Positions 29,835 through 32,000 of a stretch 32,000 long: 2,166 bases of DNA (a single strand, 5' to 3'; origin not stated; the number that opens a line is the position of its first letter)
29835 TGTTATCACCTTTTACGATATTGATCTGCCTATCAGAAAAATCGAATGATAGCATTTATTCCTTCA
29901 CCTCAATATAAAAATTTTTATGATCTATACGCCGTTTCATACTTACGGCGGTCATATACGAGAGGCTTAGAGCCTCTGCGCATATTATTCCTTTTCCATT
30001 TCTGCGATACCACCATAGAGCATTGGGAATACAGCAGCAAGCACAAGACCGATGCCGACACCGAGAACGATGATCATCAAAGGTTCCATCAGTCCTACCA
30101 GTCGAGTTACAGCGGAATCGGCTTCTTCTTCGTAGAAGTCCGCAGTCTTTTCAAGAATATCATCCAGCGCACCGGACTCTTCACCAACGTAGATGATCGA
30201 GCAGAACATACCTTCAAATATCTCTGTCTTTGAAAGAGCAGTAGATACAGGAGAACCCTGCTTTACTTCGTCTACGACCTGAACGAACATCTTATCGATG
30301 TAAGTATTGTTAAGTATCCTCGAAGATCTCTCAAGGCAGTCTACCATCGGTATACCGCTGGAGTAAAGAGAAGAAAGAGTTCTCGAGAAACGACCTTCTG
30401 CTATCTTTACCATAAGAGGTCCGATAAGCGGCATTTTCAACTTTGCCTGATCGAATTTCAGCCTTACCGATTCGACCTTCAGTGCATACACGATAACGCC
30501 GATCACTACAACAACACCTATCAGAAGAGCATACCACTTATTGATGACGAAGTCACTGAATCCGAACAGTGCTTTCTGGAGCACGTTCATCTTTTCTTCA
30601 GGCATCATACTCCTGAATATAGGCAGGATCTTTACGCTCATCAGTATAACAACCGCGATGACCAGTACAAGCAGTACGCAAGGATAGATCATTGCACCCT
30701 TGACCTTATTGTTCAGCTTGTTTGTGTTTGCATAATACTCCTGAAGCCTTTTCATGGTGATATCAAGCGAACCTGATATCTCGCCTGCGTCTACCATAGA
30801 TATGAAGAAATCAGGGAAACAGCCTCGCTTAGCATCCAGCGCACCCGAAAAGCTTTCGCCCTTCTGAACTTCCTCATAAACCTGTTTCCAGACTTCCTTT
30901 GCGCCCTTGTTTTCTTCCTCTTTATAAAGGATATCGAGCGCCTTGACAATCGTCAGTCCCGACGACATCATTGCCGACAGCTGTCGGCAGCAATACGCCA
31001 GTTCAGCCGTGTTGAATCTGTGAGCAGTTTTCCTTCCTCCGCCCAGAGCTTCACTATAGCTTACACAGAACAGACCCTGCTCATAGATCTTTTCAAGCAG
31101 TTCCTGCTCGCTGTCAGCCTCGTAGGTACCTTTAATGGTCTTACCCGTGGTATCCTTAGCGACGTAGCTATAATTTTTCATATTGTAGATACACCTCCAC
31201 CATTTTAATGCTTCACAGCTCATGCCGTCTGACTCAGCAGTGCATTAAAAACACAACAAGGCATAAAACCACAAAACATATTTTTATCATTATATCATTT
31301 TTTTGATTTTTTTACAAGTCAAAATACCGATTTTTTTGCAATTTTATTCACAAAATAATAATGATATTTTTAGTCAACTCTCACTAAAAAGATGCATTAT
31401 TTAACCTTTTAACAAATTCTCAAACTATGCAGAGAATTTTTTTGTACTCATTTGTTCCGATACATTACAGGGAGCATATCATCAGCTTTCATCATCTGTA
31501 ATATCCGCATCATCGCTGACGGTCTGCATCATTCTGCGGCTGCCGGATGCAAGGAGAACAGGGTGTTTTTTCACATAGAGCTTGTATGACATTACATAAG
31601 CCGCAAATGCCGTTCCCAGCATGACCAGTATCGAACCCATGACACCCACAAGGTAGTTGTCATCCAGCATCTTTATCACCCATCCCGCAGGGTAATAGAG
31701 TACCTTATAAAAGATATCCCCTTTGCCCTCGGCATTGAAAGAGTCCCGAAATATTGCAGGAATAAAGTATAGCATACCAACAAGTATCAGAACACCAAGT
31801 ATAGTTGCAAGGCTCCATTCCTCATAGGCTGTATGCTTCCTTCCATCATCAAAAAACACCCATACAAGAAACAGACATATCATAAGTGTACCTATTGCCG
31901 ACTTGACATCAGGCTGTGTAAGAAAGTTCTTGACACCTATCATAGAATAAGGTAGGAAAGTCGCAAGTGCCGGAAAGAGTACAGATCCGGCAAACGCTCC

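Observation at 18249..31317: Complete Gram-positive type IV pilus machine with a retraction ATPase but no conventional major pilin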

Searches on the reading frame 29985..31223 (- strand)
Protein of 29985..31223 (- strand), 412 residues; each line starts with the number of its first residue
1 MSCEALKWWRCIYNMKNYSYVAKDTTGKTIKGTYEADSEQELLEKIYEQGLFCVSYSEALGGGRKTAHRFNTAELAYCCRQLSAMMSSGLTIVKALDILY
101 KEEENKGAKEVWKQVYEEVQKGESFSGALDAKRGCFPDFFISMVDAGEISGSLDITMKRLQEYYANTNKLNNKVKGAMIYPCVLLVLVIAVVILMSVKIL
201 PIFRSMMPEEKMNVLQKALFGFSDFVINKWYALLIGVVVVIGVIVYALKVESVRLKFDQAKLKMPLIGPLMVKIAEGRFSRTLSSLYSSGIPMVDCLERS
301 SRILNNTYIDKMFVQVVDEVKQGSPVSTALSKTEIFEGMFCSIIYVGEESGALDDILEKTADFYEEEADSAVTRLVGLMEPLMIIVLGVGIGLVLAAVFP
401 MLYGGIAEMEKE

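Call 7: search_protein_families(library=pfam, proteins=[window:29985-31223:-], max_evalue=0.01)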
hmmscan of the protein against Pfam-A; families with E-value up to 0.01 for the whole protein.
window:29985-31223:- (412 aa): 2 families
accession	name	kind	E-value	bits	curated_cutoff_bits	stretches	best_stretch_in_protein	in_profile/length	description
PF00482.28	T2SSF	-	1.6e-60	203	25.2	2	79-201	2-125/125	Type II secretion system (T2SS), protein F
PF02771.21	Acyl-CoA_dh_N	-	0.0055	17.5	22.9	0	39-93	33-89/113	Acyl-CoA dehydrogenase, N-terminal domain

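Call 8: search_protein_families(library=ncbifam, proteins=[window:29985-31223:-], max_evalue=0.01)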
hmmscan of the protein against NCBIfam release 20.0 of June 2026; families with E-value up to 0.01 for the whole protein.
window:29985-31223:- (412 aa): 6 families
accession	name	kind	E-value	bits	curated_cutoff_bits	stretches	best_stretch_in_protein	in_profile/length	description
TIGR02120.1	GspF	equivalog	1.3e-92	311.1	424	1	18-401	1-394/401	type II secretion system inner membrane protein GspF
NF052607.1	T4PiliAsmPilCThrm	equivalog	2.2e-78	264.1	700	1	15-406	1-401/406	type IV pilus assembly protein PilC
NF052606.1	T4PiliAsmPilCMyx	equivalog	3.6e-74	250.1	700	1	16-399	20-408/419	type IV pilus assembly protein PilC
NF047826.1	T3SSXpsF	equivalog_domain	1.2e-69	235.1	650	1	15-404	1-399/405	type II secretion system protein XpsF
NF007861.0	PRK10573.1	equivalog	2.1e-63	214.8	401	1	18-399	7-389/401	protein transport protein HofC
NF041012.2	T4P_ComGB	equivalog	1.2e-39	136.6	240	1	78-401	6-327/332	competence type IV pilus assembly protein ComGB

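Call 9: find_encoding_contigs(protein=window:29985-31223:-, flank=10000, max_places=6)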
Protein window:29985-31223:- (412 aa): no gene with exactly this product is on record in the collection.

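Call 10: find_encoding_contigs(protein=window:29985-31181:-, flank=10000, max_places=6)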
Protein window:29985-31181:- (398 aa): 23 contigs read that carry it; 6 places shown.
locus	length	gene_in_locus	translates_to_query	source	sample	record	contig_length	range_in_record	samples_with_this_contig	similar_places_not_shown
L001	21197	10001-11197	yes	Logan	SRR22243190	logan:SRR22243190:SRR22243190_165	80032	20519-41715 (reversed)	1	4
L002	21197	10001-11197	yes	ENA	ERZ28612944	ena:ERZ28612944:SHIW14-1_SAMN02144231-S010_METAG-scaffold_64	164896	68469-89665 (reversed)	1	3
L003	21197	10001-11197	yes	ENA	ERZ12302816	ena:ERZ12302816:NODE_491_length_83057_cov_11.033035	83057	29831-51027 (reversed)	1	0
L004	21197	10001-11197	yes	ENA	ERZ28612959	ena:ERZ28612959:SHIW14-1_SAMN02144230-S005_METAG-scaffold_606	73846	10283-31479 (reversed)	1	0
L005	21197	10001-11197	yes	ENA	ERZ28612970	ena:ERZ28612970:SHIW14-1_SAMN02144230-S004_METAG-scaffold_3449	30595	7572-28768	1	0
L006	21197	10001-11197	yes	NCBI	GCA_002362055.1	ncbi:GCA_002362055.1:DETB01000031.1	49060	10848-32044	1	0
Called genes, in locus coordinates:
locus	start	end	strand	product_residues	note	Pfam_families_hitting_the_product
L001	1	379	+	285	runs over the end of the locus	PF00497:SBP_bac_3, PF12974:Phosphonate-bd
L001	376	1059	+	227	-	PF00528:BPD_transp_1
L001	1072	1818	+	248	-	PF02463:SMC_N (weak), PF00005:ABC_tran, PF13304:AAA_21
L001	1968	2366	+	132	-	-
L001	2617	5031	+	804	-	PF06165:GH94_b-supersand, PF17167:Glyco_hydro_94, PF03633:Glyco_hydro_65C (faint)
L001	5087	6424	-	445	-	-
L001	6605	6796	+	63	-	-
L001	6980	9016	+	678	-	PF17191:RecG_wedge, PF04851:ResIII, PF00270:DEAD, PF22590:Cas3-like_C_2 (faint), PF00271:Helicase_C, PF19833:RecG_dom3_C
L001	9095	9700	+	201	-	-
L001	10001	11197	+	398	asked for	PF28597:T2SSF_N, PF00482:T2SSF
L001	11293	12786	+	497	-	PF11104:PilM_2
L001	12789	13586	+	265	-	-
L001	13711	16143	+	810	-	-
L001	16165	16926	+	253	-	-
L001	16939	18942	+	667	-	PF07963:N_methyl (weak)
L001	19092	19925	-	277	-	PF06750:A24_N_bact, PF01478:Peptidase_A24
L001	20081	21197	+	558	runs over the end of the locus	PF05157:MshEN, PF00437:T2SSE, PF25199:nSTAND_NTPase5 (faint)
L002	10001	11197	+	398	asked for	PF28597:T2SSF_N, PF00482:T2SSF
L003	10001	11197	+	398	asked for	PF28597:T2SSF_N, PF00482:T2SSF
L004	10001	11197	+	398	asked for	PF28597:T2SSF_N, PF00482:T2SSF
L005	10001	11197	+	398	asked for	PF28597:T2SSF_N, PF00482:T2SSF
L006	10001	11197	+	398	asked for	PF28597:T2SSF_N, PF00482:T2SSF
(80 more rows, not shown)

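Call 84: search_protein_families(library=pfam, proteins=[L001:9095-9700:+], max_evalue=0.001)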
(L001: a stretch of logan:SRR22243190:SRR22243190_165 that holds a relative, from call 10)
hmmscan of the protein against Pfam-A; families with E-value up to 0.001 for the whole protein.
L001:9095-9700:+ (201 aa): 0 families

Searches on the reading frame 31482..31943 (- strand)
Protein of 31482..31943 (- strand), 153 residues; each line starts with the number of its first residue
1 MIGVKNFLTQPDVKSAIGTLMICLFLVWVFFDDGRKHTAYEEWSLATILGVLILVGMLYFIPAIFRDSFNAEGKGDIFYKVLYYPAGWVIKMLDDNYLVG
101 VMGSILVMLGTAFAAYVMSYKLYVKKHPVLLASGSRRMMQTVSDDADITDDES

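Call 7: search_protein_families(library=pfam, proteins=[window:31482-31943:-], max_evalue=0.01)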
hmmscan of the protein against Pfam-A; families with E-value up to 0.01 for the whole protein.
window:31482-31943:- (153 aa): 1 family
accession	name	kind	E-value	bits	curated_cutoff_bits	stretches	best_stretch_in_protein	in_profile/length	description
PF01757.29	Acyl_transf_3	-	0.0029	17.2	31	1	17-119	128-226/326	Acyltransferase domain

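Call 8: search_protein_families(library=ncbifam, proteins=[window:31482-31943:-], max_evalue=0.01)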
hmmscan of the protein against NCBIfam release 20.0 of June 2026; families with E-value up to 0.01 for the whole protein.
window:31482-31943:- (153 aa): 0 families
